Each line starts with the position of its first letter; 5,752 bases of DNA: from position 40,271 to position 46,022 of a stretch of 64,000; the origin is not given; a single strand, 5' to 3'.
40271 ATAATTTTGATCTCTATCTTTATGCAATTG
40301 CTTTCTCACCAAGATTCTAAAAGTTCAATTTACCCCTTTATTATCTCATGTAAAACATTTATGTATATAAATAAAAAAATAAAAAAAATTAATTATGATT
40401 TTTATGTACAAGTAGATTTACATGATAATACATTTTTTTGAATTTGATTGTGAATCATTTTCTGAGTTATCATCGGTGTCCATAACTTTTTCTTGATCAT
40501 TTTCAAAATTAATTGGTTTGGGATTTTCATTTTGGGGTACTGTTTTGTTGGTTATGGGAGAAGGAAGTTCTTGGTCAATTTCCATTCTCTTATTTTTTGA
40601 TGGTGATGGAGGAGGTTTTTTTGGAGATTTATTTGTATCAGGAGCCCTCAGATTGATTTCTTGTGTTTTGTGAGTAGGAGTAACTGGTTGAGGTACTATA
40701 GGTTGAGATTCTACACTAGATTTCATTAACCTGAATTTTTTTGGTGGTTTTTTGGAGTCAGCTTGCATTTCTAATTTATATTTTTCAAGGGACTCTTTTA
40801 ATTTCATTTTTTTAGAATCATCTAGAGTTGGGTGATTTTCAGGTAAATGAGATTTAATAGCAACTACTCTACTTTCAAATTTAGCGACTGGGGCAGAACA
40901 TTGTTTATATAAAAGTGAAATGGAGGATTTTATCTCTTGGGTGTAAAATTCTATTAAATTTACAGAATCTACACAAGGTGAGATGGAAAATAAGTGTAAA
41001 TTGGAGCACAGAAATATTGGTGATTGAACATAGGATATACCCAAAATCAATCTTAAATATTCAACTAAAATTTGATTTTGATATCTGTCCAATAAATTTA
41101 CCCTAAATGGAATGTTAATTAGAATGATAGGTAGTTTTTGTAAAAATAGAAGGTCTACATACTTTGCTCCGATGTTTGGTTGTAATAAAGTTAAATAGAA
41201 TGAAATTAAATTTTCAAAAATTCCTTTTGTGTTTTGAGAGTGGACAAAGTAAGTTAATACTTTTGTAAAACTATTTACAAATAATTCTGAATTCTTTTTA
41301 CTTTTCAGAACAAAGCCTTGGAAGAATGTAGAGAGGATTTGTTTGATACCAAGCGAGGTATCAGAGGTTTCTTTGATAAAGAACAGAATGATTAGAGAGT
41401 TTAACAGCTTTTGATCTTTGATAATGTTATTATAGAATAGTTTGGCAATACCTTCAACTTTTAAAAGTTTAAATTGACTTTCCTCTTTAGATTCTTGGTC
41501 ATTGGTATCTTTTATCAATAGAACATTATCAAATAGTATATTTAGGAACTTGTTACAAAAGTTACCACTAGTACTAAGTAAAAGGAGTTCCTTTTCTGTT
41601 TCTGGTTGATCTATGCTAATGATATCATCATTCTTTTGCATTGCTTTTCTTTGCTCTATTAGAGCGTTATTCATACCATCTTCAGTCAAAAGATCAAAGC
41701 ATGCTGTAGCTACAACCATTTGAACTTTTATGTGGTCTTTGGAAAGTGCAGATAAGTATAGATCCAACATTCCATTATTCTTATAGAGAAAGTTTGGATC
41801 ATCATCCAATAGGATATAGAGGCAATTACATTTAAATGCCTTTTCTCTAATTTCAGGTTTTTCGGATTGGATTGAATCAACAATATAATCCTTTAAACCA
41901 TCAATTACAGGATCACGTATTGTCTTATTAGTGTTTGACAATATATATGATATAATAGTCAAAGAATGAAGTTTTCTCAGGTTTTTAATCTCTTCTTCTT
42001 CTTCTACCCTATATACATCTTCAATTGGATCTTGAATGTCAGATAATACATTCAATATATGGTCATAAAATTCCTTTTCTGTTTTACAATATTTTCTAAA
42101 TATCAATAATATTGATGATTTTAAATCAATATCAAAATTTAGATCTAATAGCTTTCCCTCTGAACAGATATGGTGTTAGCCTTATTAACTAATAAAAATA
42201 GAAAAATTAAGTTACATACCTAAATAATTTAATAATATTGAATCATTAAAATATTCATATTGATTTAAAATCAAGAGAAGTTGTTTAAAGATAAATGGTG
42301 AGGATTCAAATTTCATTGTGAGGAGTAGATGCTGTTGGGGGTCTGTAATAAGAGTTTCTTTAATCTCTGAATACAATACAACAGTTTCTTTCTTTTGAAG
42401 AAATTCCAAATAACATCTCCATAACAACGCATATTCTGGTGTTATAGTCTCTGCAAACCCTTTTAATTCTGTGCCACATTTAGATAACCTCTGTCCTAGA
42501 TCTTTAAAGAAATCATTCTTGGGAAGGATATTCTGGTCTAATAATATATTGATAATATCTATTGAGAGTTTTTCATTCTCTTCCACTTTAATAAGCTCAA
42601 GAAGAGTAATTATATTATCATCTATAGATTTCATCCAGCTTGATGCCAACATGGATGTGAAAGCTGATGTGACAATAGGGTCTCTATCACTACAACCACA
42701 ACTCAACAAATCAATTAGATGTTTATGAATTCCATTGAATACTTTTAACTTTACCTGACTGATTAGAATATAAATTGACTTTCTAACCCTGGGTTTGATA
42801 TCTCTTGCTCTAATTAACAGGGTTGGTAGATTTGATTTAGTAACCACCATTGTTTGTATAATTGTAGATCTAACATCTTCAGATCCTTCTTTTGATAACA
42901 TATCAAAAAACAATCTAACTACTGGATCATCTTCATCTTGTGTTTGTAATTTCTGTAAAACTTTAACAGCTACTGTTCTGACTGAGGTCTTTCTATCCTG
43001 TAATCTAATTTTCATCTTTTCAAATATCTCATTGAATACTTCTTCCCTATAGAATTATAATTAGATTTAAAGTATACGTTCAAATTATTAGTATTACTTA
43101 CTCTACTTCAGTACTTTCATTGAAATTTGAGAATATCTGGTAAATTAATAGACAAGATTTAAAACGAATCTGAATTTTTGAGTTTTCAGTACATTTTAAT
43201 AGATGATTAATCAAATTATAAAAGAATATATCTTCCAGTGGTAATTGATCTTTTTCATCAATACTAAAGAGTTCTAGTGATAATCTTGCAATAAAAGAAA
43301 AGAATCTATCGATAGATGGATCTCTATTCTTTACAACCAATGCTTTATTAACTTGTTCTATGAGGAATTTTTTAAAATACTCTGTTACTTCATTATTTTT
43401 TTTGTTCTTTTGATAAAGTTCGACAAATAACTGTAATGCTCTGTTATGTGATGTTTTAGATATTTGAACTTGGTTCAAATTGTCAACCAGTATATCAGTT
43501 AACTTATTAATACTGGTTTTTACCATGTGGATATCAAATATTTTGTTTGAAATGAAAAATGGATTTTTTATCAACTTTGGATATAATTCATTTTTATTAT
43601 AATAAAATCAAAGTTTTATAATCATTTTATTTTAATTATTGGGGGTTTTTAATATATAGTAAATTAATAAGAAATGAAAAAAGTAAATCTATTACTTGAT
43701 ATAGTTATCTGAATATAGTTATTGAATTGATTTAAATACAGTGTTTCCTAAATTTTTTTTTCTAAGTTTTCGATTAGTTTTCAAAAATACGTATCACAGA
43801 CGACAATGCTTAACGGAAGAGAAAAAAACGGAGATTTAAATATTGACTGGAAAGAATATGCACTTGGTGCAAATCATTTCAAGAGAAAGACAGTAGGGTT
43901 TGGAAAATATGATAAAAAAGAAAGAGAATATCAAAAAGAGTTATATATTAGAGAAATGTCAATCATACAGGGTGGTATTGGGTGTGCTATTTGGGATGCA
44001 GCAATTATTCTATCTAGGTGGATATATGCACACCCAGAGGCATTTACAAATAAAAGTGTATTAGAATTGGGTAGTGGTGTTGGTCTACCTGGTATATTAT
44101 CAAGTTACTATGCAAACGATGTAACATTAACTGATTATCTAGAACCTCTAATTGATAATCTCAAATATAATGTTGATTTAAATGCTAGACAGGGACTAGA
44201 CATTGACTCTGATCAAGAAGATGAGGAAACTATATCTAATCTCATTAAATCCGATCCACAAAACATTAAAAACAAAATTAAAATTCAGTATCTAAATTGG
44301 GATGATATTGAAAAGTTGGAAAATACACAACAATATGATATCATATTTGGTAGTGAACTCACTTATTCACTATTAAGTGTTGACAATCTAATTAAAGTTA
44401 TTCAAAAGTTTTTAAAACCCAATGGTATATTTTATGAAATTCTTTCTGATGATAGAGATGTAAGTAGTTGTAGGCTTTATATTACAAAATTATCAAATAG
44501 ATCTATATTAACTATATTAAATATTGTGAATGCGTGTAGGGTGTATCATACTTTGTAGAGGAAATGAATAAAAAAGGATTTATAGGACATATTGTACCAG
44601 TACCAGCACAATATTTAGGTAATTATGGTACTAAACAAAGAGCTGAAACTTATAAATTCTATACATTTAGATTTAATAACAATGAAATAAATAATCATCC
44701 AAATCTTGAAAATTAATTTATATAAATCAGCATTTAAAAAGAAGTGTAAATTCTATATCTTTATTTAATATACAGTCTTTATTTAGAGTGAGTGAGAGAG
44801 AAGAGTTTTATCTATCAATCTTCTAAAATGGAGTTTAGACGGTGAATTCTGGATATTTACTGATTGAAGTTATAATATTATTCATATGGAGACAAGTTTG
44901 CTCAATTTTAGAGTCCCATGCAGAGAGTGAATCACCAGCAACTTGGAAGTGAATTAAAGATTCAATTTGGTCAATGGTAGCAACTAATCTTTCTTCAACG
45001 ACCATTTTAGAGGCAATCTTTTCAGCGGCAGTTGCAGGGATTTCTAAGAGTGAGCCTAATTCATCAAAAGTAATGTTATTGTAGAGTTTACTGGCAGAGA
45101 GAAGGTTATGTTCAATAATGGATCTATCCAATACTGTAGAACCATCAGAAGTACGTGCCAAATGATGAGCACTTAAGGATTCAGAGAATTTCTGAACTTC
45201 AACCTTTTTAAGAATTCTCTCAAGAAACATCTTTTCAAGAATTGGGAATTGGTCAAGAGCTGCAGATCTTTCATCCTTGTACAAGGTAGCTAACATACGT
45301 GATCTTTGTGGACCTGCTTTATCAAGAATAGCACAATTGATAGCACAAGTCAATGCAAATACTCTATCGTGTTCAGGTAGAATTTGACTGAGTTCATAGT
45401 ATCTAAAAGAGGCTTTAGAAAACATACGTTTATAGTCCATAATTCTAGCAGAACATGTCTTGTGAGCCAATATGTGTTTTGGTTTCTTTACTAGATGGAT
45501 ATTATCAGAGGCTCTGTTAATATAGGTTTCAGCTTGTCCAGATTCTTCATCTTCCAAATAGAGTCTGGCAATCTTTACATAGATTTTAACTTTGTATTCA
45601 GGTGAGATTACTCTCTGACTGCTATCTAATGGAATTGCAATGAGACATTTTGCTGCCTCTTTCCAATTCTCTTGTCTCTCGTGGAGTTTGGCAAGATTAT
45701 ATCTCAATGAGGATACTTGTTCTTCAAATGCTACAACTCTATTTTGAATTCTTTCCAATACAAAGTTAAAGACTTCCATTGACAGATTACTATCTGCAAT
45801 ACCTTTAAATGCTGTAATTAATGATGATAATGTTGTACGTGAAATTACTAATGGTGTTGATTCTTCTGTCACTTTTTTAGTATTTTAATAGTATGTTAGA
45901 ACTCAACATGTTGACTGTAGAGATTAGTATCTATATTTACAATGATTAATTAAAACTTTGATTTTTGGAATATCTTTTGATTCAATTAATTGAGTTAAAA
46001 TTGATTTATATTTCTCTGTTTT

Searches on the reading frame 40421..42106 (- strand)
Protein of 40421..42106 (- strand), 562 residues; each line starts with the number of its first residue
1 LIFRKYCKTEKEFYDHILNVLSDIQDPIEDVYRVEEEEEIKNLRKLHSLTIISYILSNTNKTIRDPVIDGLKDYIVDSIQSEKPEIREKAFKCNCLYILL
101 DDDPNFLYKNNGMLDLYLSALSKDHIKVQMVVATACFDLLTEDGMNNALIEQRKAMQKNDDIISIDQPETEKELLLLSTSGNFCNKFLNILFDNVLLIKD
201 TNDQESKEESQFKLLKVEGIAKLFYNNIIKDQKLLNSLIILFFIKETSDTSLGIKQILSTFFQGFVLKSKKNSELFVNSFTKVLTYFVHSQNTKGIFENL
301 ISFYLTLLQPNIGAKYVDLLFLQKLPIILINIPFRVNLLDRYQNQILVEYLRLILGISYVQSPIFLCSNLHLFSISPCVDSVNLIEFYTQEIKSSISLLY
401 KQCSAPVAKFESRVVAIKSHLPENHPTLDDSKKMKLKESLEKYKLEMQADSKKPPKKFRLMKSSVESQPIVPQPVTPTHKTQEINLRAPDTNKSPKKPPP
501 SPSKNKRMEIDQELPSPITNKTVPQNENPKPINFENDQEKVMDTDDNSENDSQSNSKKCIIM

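Call 50: search_protein_families(library=pfam, proteins=[window:40421-42106:-], max_evalue=0.001)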
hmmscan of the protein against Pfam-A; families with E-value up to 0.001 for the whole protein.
window:40421-42106:- (562 aa): 1 family
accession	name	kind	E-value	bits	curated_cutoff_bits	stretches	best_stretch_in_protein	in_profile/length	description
PF12719.13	Cnd3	-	3.6e-26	92.5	25.8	1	48-291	2-212/288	Nuclear condensing complex subunits, C-term domain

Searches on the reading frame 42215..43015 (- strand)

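Call 50: search_protein_families(library=pfam, proteins=[window:42215-43015:-], max_evalue=0.001)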
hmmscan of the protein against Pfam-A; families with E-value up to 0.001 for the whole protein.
window:42215-43015:- (267 aa): 1 family
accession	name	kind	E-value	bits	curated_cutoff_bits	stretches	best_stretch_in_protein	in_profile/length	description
PF12717.13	Cnd1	-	0.0001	22.8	26.4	0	57-160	17-125/162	non-SMC mitotic condensation complex subunit 1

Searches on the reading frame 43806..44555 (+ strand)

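Call 50: search_protein_families(library=pfam, proteins=[window:43806-44555:+], max_evalue=0.001)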
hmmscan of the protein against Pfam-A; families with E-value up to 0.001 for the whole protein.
window:43806-44555:+ (250 aa): 3 families
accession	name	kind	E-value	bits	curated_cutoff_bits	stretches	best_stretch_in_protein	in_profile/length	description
PF10294.15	Methyltransf_16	-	9.5e-25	87.8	21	1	44-210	5-154/174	Lysine methyltransferase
PF13489.12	Methyltransf_23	-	1.3e-06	28.6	27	1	77-210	18-115/164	Methyltransferase domain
PF02527.21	GidB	-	0.00013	21.9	27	0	82-108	47-75/184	rRNA small subunit methyltransferase G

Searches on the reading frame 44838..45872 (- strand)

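Call 50: search_protein_families(library=pfam, proteins=[window:44838-45872:-], max_evalue=0.001)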
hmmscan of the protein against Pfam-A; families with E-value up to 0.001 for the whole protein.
window:44838-45872:- (345 aa): 3 families
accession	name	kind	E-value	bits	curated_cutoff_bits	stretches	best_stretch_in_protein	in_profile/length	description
PF22241.2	PSMD12-CSN4_N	-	4.2e-23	82.6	27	1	7-163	55-211/218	PSMD12/CSN4, N-terminal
PF01399.33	PCI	-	2.4e-14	53.7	22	1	241-309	14-82/84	PCI domain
PF13424.12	TPR_12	-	0.00028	21.5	30.1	0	54-123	3-73/77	Tetratricopeptide repeat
